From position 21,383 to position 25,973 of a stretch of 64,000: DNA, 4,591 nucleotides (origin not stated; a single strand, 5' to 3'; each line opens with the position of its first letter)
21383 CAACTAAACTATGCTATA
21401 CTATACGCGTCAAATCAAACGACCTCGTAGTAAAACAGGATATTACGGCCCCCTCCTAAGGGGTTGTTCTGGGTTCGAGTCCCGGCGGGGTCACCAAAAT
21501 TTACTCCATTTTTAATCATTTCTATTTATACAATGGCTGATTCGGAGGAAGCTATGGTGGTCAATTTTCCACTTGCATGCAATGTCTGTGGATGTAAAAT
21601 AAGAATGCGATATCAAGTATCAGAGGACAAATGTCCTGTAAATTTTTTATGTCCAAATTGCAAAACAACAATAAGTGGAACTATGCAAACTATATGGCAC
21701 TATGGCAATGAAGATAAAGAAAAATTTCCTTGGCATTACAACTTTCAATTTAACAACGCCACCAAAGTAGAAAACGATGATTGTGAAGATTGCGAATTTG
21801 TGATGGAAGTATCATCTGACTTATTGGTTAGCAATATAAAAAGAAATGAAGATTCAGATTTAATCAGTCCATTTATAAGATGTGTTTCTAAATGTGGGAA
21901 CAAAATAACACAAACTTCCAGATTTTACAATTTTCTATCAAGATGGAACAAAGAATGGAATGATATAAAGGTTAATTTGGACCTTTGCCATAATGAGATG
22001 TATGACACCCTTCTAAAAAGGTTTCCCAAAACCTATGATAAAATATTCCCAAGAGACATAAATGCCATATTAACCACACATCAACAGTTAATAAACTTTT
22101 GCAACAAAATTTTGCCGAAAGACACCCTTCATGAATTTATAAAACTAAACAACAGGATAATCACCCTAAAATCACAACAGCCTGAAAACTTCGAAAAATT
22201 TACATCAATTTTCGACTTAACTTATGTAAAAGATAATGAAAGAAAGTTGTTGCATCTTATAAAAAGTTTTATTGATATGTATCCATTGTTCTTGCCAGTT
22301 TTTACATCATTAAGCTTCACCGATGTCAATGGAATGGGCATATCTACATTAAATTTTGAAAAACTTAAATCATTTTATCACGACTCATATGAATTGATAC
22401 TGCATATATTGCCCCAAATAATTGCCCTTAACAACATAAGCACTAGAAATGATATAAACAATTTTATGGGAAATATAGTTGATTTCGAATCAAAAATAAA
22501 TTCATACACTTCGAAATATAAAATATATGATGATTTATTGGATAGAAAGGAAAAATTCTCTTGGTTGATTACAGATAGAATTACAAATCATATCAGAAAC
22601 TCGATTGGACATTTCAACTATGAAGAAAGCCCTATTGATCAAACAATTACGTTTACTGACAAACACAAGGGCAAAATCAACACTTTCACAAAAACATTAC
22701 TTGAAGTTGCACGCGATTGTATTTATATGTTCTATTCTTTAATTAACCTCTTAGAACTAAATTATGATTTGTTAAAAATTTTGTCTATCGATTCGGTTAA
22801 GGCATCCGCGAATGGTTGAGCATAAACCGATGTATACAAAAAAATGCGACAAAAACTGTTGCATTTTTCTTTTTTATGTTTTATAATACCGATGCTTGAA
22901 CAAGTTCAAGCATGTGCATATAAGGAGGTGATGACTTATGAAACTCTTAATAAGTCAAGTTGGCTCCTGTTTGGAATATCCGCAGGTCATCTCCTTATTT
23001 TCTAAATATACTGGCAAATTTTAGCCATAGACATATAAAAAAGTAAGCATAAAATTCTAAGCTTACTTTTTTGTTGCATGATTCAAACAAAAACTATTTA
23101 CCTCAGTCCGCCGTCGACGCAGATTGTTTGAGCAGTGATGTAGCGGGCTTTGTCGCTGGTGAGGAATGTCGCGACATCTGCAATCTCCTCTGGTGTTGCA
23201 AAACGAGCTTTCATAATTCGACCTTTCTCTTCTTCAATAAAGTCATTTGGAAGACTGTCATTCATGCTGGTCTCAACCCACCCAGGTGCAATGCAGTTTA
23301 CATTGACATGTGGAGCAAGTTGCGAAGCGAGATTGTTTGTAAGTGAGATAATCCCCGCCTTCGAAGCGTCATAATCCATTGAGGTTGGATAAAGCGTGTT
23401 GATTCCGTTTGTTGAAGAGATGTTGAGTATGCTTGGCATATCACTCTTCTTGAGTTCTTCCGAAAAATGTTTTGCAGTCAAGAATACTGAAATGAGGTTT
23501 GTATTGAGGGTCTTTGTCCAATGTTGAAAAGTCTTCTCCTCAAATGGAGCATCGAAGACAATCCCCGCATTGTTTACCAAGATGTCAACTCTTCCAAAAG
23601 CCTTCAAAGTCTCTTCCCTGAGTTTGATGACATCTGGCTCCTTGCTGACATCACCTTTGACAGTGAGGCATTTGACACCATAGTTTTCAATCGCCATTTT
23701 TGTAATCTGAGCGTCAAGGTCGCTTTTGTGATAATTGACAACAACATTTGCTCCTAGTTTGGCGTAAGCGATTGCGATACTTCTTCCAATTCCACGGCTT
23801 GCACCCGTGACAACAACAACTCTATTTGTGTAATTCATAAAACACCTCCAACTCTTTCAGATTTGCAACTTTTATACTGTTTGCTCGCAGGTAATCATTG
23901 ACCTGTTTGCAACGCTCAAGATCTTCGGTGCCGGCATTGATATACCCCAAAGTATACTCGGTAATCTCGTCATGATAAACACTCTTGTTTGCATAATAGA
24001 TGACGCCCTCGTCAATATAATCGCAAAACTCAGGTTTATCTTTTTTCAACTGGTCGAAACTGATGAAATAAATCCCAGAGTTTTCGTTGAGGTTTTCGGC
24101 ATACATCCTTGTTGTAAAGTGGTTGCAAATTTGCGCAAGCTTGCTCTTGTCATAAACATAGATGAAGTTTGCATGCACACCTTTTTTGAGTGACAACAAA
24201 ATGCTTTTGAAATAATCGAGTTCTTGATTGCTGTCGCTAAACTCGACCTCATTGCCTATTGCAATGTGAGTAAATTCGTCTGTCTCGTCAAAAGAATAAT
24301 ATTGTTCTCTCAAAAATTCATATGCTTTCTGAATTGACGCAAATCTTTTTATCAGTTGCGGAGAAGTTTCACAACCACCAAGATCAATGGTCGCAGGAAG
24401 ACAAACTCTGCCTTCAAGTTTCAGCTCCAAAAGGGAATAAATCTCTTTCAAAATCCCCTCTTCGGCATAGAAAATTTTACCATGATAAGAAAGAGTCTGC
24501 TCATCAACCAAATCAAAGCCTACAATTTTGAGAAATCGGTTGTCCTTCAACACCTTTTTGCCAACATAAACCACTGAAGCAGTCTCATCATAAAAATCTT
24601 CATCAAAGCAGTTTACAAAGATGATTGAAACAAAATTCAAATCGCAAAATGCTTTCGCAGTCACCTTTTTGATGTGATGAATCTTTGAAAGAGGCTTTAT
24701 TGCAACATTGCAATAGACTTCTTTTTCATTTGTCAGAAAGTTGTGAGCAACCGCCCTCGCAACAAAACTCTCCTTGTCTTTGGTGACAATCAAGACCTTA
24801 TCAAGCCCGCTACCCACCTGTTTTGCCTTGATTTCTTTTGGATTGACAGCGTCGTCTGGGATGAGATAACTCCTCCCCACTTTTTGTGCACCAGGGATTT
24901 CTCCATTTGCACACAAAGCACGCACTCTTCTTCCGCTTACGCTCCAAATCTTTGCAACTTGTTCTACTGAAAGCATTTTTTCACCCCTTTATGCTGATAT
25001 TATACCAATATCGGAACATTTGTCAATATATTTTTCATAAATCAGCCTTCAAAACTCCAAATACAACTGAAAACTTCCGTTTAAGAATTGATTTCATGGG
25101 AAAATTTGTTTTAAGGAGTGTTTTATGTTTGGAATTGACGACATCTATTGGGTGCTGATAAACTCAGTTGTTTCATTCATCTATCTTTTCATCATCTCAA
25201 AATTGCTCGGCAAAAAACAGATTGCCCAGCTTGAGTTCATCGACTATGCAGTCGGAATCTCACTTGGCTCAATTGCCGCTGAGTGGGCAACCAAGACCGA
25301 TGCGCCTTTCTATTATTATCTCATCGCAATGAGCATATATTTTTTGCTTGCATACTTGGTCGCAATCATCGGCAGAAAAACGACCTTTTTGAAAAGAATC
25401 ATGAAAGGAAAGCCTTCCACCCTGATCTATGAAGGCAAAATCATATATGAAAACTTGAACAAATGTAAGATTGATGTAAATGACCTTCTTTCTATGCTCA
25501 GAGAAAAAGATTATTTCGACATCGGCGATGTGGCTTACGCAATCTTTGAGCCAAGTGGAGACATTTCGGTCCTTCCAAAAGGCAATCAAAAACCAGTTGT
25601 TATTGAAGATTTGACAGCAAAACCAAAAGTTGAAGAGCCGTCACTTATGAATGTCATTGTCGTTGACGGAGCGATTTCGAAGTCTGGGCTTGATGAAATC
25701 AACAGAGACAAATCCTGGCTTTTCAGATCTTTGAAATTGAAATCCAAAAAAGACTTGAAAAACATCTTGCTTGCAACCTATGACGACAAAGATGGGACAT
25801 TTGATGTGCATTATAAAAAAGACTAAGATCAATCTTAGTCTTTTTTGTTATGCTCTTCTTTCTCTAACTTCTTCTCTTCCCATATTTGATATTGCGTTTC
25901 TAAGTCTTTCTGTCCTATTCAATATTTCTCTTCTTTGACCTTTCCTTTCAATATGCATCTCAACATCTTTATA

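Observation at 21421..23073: tRNA-Arg-adjacent AT-rich islet encoding a zinc-ribbon / HEPN-like (RNxxxH) protein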

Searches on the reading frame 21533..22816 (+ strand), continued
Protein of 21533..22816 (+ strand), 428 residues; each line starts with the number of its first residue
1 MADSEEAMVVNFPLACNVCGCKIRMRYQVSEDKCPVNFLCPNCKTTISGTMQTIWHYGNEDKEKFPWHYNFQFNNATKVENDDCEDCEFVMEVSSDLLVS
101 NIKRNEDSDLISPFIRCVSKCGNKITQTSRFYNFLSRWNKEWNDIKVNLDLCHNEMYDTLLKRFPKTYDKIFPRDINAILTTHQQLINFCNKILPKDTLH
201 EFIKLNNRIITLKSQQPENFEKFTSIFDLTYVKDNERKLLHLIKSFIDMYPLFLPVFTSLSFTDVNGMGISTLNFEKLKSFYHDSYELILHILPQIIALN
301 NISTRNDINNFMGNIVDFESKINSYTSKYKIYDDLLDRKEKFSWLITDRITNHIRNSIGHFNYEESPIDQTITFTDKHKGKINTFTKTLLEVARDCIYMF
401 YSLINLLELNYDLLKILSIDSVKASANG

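Call 106: find_related_loci(query=A1, collection=viral_contigs, flank=10000)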
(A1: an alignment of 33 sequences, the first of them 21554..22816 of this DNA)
Query A1 (421 aa) in viral_contigs; peptide patterns used: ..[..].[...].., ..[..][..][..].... (x = any residue, [..] = any of these).
98 stretches matched a pattern; 10 encode a relative of the query (tblastn E <= 1e-3); 10 distinct loci.
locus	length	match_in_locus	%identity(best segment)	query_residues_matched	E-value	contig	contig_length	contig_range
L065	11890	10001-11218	25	9-402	1e-24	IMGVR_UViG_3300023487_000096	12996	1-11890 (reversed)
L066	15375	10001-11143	25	33-402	2e-18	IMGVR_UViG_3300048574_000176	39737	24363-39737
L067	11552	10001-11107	25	33-390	3e-18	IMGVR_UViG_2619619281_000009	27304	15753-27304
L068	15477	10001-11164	23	28-408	1e-16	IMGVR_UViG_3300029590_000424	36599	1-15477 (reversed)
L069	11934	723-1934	22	1-405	6e-15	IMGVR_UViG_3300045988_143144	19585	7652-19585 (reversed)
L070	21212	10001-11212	23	1-405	7e-15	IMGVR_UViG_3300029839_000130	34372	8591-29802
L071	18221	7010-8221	22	1-405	6e-15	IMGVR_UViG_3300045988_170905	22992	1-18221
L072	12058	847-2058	22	1-405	6e-15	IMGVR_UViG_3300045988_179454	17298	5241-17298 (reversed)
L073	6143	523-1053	28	229-405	6e-11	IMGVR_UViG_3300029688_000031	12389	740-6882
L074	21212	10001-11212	22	1-405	6e-15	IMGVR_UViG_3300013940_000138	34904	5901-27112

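Call 109: search_protein_families(library=pfam, alignment_id=A7, max_evalue=0.00001)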
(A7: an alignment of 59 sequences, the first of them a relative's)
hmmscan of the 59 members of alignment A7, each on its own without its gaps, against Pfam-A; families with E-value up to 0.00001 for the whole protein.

A. member 1, L065:212-1606:+ (465 aa): 0 families

B. families by the number of members that match (of 59 scanned): 34 families (the first 25 are shown)
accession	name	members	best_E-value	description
PF00239.26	Resolvase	5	2.1e-36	Resolvase, N terminal domain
PF07508.19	Recombinase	5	4.4e-25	Recombinase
PF13408.12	Zn_ribbon_recom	5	1.6e-11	Recombinase zinc beta ribbon domain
PF01510.30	Amidase_2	2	1.2e-29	N-acetylmuramoyl-L-alanine amidase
PF01555.25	N6_N4_Mtase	2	7e-27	DNA methylase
PF00589.27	Phage_integrase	2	1.7e-25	Phage integrase family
PF14659.12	Phage_int_SAM_3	2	7.8e-16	Phage integrase, N-terminal SAM-like domain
PF13730.12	HTH_36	2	1.4e-11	Helix-turn-helix domain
PF04860.17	Phage_portal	1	1.1e-125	Phage portal protein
PF00145.23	DNA_methylase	1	3.9e-93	C-5 cytosine-specific DNA methylase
PF05065.19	Phage_capsid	1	6.6e-83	Phage capsid family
PF20458.3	DUF6711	1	3.1e-52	Family of unknown function (DUF6711)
PF20441.4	TerL_nuclease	1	1.2e-51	Terminase large subunit, endonuclease domain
PF21757.2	DUF6870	1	6.9e-33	Family of unknown function (DUF6870)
PF01832.25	Glucosaminidase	1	6.4e-31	Mannosyl-glycoprotein endo-beta-N-acetylglucosaminidase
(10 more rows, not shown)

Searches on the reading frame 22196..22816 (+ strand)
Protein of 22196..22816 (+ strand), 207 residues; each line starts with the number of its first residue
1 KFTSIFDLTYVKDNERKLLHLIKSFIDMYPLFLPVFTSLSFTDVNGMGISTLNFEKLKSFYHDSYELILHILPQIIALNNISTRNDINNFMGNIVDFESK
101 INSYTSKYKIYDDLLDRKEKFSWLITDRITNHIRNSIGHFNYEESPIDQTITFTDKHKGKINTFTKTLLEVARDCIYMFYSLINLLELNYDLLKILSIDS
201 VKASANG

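Call 75: predict_structure(alignment_id=A6)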
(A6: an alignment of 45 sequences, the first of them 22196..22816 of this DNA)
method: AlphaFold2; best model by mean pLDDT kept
length: 207 residues; sequences in the alignment: 45
mean_pLDDT: 94.8   pTM: 0.90
mean pLDDT of the five models: 94.8, 94.6, 94.4, 94.1, 93.3
residues with pLDDT >= 90: 183; 70-90: 24; 50-70: 0; < 50: 0
segments of 3 or more residues with pLDDT < 50: none
pLDDT, mean of each block of 10 residues (from residue 1): 91 98 98 95 90 95 98 98 96 94 96 95 96 94 95 90 94 98 98 94 86
secondary structure, 60 per line:
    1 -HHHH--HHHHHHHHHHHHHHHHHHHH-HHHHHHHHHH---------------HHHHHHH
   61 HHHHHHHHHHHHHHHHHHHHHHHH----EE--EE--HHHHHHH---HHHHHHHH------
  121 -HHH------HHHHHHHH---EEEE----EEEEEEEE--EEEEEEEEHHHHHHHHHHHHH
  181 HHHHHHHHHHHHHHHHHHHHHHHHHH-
elements in order: H2-5 H8-27 H29-38 H54-84 H97-103 H107-114 H131-138 E142-145 E150-157 E160-167 H168-206

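Call 77: fold_search(model_id=the predicted structure, library=pdb)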
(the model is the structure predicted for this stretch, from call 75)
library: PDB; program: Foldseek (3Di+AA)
matches with E <= 10: 190; with E <= 0.001: 0
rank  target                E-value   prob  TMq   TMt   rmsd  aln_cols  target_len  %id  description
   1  8pfb_F                9.0e-01  0.10  0.16  0.23  20.0       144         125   10  Structure of a heteropolymeric type 4 pilus from a monoderm bacterium (released 2023-11-22)
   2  9vu9_A                1.4e+00  0.23  0.33  0.22  12.8       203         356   12  channel D complex with 4 (released 2026-03-11)
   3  8ctc_A                1.7e+00  0.02  0.12  0.07  18.6       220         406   11  Human excitatory amino acid transporter 3 (EAAT3) with bound glutamate in an intermediate outward facing state (released 2023-05-10)
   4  9d69                  1.7e+00  0.03  0.14  0.08  17.0       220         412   12  Human excitatory amino acid transporter 3 (EAAT3) with bound L-Cysteine in an intermediate outward facing state (slight  (released 2025-01-22)
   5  8i9x_CJ               1.8e+00  0.03  0.12  0.06  20.3       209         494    8  Cryo-EM structure of a Chaetomium thermophilum pre-60S ribosomal subunit - Ytm1-1 (released 2023-05-17)
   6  8iuf_4H               2.0e+00  0.05  0.15  0.15  15.3       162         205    8  Cryo-EM structure of Euglena gracilis super-complex I+III2+IV, composite (released 2024-02-28)
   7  6ch2_E                2.1e+00  0.23  0.29  0.39  13.3       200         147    8  Crystal structure of the cytoplasmic domain of FlhA and FliT-FliD complex (released 2018-05-16)
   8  9cro_I                2.1e+00  0.06  0.14  0.20  18.1       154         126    9  Post-targeting aCascade Type IA CRISPR-Cas Surveillance Complexes (released 2025-08-13)
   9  3n7c_A                2.3e+00  0.16  0.14  0.22   5.6        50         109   20  Crystal structure of the RAN binding domain from the nuclear pore complex component NUP2 from Ashbya gossypii (released 2010-06-16)
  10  9i05_XH               2.5e+00  0.08  0.14  0.15  18.7       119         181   11  Cryo-EM structure of the large subunit of the mitochondrial ribosome from Toxoplasma gondii (released 2025-06-11)
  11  8cua_A                2.5e+00  0.02  0.14  0.08  17.4       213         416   13  Human excitatory amino acid transporter 3 (EAAT3) with bound potassium in an intermediate outward facing state (released 2023-05-10)
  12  7r6s_A                2.8e+00  0.10  0.14  0.10  11.7        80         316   10  Crystal Structure of the Putative Bacteriophage Protein from Stenotrophomonas maltophilia (released 2022-11-09)
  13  9o51_A                2.8e+00  0.10  0.30  0.21  13.2       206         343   13  Cryo-EM structure of the human SK2-4 chimera/calmodulin channel complex in the Ca2+ free state (released 2025-07-09)
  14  9vua_A                2.9e+00  0.13  0.30  0.20  12.2       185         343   12  channel A complex with 1 (released 2026-03-11)
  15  6dv1_A                2.9e+00  0.08  0.22  0.23  13.6       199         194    9  Crystal structure of the alpha-E-catenin actin-binding domain (released 2018-12-19)
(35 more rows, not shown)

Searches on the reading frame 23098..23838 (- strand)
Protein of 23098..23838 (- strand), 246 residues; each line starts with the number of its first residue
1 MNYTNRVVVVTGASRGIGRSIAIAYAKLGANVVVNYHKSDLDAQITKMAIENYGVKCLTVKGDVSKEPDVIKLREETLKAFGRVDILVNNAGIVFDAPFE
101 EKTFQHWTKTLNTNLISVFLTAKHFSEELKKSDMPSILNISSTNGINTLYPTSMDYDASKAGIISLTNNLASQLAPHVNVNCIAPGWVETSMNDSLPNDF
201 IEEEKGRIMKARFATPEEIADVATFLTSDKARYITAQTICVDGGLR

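Call 17: search_protein_families(library=pfam, proteins=[window:23101-23838:-], max_evalue=0.001)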
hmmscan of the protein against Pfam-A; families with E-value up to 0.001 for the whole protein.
window:23101-23838:- (246 aa): 3 families
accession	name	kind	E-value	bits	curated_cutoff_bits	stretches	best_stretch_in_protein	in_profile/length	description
PF13561.12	adh_short_C2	-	3.2e-57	194.3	27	1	12-245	1-235/236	Enoyl-(Acyl carrier protein) reductase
PF00106.31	adh_short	-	1.2e-49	168.9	26.6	1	6-197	1-191/195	short chain dehydrogenase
PF08659.16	KR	-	5.6e-10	39.9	22.6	1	8-159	3-152/180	KR domain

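Call 70: find_encoding_contigs(protein=window:23098-23838:-, flank=6000, max_places=8)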
Protein window:23098-23838:- (246 aa): 9 contigs read that carry it; 3 places shown.
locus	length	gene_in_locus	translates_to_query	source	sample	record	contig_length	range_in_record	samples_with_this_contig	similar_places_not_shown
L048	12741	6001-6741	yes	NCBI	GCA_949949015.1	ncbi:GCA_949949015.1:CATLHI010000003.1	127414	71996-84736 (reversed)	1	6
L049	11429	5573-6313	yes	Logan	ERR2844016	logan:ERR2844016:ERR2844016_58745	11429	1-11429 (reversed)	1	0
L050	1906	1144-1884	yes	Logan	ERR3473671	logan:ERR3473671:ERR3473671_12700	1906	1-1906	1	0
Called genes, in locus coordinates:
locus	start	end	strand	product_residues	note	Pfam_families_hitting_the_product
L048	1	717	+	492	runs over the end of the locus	PF09547:SpoIVA_ATPase, PF20438:SpoIVA_middle, PF20439:SpoIVA_C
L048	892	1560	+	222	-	PF09997:DUF2238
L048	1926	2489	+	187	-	PF01648:ACPS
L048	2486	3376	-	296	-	PF00126:HTH_1, PF03466:LysR_substrate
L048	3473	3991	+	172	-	-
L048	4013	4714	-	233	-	PF20730:YetF_N (faint), PF04239:DUF421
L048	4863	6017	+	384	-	PF12728:HTH_17 (weak)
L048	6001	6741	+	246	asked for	PF00106:adh_short, PF08659:KR, PF13561:adh_short_C2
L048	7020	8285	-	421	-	-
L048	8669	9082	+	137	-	PF12840:HTH_20 (weak), PF01022:HTH_5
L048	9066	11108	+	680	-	PF00403:HMA (weak), PF00122:E1-E2_ATPase, PF00702:Hydrolase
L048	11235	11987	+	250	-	-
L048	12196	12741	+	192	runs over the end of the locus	-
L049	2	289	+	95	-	?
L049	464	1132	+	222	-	PF09997:DUF2238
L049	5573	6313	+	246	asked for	PF00106:adh_short, PF08659:KR, PF13561:adh_short_C2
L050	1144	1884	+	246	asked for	PF00106:adh_short, PF08659:KR, PF13561:adh_short_C2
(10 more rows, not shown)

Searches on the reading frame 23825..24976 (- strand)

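Call 17: search_protein_families(library=pfam, proteins=[window:23825-24976:-], max_evalue=0.001)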
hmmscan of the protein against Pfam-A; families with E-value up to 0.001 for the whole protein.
window:23825-24976:- (384 aa): 1 family
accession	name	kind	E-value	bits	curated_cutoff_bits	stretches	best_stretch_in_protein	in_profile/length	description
PF12728.13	HTH_17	-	5.6e-08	33.4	27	1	1-44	1-43/51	Helix-turn-helix domain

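Call 98: search_protein_families(library=padloc, proteins=[window:23825-24976:-], max_evalue=0.001)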
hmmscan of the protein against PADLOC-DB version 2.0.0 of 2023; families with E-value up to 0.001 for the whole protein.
window:23825-24976:- (384 aa): 0 families

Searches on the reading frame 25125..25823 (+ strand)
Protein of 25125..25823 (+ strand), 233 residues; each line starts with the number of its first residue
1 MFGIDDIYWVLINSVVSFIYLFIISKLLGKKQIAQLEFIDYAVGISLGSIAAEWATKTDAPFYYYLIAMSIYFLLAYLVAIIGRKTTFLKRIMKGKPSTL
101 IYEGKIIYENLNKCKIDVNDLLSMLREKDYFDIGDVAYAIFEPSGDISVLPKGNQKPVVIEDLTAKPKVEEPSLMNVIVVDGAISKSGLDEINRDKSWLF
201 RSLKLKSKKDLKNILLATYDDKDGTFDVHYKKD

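Call 17: search_protein_families(library=pfam, proteins=[window:25125-25823:+], max_evalue=0.001)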
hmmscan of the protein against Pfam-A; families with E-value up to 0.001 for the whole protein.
window:25125-25823:+ (233 aa): 2 families
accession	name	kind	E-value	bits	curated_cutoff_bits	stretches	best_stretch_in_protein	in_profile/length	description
PF04239.17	DUF421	-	1.8e-36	124.9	23.6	1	85-220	2-129/129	YetF C-terminal domain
PF20730.2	YetF_N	-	1.1e-05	25.5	26.5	1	10-81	4-75/76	YetF N-terminal transmembrane domain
